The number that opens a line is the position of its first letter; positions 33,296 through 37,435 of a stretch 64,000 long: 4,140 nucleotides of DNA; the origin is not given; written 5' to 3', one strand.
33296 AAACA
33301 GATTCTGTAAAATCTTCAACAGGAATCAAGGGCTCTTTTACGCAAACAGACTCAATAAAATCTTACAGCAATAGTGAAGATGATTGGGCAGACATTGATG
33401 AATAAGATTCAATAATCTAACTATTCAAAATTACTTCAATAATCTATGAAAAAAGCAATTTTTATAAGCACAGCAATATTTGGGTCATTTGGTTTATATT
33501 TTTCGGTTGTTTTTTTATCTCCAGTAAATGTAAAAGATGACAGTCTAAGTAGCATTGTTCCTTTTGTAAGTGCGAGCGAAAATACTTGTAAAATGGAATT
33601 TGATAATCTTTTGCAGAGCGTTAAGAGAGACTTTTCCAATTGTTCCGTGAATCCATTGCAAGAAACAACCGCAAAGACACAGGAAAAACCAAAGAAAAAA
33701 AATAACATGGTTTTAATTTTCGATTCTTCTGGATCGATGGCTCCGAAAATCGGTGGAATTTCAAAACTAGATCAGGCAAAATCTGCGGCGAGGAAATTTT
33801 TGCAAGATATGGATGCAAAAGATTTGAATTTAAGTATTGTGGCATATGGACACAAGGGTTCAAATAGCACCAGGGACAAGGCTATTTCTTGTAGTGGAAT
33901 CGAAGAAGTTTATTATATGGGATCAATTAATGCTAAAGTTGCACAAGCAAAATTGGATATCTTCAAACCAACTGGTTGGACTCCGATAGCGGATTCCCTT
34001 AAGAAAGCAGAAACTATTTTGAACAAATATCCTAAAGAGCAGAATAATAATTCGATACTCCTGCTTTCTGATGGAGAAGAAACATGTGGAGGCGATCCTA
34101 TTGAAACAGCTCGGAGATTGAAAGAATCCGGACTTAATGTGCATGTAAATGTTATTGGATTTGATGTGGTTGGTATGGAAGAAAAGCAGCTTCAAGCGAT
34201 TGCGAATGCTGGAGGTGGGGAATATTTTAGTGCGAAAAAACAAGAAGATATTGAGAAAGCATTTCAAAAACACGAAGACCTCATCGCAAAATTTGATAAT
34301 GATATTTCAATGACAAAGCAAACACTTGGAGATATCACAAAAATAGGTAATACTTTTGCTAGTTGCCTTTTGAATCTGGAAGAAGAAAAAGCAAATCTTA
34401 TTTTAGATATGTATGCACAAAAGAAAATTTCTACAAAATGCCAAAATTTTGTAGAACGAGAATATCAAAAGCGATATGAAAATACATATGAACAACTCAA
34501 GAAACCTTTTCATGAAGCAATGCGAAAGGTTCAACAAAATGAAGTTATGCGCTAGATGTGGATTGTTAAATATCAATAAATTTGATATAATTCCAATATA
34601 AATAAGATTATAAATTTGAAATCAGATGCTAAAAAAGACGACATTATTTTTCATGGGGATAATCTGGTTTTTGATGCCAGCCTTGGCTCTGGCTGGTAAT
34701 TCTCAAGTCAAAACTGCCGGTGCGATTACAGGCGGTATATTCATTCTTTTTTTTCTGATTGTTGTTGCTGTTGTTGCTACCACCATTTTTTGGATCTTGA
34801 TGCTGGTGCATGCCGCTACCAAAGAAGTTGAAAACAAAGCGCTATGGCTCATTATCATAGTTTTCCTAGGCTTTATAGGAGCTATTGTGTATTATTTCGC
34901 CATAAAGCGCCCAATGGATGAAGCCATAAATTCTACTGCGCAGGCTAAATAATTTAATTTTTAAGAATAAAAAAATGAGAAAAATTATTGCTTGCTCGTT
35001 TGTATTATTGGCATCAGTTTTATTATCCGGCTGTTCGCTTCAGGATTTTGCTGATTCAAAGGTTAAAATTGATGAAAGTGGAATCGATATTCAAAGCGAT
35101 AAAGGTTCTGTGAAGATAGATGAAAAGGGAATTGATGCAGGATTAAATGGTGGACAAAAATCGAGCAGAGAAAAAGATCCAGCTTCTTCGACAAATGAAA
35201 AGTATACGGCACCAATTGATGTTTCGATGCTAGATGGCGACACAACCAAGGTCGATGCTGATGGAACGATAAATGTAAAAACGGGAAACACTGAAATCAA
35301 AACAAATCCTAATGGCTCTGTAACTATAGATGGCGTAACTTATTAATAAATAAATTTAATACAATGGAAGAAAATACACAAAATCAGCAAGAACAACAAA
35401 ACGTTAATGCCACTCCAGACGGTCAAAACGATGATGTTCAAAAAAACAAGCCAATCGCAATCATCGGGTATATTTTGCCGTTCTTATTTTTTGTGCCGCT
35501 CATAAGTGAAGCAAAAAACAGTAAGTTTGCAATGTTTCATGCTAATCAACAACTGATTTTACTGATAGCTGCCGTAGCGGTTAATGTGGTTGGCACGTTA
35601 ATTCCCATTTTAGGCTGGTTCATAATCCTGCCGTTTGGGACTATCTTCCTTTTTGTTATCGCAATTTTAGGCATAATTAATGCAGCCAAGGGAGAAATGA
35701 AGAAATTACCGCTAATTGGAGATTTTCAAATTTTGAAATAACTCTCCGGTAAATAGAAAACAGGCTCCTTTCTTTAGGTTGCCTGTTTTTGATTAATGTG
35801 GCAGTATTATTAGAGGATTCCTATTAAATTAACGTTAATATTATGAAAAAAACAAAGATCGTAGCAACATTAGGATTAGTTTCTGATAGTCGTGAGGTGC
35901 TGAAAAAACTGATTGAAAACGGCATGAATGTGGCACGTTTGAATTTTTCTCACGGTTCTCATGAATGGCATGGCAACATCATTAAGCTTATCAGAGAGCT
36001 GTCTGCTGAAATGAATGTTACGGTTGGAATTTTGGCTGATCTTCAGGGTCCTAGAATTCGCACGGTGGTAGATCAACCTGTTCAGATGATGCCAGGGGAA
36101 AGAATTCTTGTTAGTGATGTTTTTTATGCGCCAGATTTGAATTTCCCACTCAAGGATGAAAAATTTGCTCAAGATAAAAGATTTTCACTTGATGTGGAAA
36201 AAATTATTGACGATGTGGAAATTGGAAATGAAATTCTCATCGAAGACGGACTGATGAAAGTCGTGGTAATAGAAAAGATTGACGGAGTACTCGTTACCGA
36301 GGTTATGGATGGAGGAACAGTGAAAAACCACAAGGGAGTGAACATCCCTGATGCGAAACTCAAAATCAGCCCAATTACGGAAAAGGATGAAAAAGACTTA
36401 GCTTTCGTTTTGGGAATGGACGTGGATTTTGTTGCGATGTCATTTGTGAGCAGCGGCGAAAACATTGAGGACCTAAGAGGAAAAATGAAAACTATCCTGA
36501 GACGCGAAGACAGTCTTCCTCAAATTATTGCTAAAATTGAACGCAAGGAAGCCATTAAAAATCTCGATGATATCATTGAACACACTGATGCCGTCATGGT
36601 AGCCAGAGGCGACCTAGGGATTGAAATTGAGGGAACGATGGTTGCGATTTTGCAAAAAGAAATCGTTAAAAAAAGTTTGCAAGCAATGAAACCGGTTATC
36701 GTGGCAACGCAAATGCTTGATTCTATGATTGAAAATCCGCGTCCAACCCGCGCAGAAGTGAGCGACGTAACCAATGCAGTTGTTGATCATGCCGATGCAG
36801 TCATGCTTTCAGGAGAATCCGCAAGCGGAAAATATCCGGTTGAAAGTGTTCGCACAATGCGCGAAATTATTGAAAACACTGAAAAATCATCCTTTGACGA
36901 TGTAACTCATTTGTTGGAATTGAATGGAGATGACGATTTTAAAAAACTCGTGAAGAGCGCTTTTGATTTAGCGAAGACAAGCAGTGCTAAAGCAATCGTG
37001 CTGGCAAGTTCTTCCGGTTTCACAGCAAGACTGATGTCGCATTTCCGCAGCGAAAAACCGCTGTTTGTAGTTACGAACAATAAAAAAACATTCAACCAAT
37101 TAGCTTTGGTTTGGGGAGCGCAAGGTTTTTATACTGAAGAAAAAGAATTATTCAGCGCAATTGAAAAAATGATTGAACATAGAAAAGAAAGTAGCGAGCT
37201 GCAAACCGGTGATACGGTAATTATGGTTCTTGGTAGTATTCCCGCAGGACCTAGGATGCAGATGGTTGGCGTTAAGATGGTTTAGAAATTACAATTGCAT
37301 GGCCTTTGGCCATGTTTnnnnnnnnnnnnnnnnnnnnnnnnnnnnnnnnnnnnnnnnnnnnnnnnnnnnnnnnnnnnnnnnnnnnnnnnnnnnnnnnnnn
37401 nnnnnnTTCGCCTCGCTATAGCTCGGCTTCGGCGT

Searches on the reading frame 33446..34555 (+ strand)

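Call 13: search_protein_families(library=pfam, proteins=[window:33446-34555:+], max_evalue=0.0001)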
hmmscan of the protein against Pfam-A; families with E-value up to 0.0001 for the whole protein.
window:33446-34555:+ (369 aa): 2 families
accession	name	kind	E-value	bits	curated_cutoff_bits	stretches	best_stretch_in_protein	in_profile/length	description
PF00092.34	VWA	-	1.1e-13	52.2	23.8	1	87-274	1-173/174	von Willebrand factor type A domain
PF13519.12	VWA_2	-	1.2e-09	39.2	27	1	88-211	1-107/107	von Willebrand factor type A domain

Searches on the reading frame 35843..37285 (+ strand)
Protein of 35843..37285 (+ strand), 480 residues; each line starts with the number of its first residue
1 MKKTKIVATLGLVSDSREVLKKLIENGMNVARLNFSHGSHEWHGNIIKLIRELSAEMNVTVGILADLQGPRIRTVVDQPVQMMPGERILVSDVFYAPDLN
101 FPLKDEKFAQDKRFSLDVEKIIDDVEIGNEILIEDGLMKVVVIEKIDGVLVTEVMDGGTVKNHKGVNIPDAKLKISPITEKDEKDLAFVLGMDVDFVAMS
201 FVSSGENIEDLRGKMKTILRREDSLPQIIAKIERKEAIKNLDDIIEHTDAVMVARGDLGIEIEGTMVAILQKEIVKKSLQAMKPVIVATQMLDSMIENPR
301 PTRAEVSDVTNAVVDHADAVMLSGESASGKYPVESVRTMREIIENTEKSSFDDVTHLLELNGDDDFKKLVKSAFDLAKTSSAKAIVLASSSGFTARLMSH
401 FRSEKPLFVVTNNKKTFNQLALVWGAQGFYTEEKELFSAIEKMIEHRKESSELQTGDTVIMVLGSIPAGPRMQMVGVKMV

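Call 13: search_protein_families(library=pfam, proteins=[window:35843-37285:+], max_evalue=0.0001)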
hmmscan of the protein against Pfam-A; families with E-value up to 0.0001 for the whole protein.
window:35843-37285:+ (480 aa): 2 families
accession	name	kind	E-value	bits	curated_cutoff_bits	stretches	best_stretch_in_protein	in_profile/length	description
PF00224.27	PK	-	1.5e-106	356.7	30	1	1-336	1-328/328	Pyruvate kinase, barrel domain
PF02887.21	PK_C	-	2.1e-21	76.6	28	1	369-465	3-100/114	Pyruvate kinase, alpha/beta domain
